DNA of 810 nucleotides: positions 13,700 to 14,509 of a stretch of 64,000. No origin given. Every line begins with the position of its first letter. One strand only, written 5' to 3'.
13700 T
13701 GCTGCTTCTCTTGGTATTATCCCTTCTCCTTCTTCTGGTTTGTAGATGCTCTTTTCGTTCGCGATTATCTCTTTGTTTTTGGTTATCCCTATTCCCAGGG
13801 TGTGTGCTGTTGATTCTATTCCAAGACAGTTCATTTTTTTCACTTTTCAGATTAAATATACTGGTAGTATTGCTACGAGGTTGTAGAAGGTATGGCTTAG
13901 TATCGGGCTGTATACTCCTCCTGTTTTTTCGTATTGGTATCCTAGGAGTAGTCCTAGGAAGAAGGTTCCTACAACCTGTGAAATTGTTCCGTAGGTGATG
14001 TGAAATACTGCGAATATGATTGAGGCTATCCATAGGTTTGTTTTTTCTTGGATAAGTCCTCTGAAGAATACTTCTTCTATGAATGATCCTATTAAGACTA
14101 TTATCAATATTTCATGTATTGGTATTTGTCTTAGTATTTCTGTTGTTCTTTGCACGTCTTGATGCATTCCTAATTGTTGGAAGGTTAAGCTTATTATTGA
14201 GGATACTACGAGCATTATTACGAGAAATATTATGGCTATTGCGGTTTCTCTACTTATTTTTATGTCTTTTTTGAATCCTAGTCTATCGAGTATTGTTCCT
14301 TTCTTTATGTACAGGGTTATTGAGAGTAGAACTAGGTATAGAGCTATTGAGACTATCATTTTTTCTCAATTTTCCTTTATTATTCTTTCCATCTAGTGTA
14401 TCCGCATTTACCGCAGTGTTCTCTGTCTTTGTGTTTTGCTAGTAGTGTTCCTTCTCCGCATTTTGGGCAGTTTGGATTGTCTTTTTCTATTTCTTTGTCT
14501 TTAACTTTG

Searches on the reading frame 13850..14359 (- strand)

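Call 37: search_protein_families(library=pfam, proteins=[window:13850-14359:-], max_evalue=0.001)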
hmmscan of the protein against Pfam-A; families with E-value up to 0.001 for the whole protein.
window:13850-14359:- (170 aa): 1 family
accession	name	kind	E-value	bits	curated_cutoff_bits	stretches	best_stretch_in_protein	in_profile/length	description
PF02517.21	Rce1-like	-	6.9e-17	62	22.4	1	81-162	5-93/93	Type II CAAX prenyl endopeptidase Rce1-like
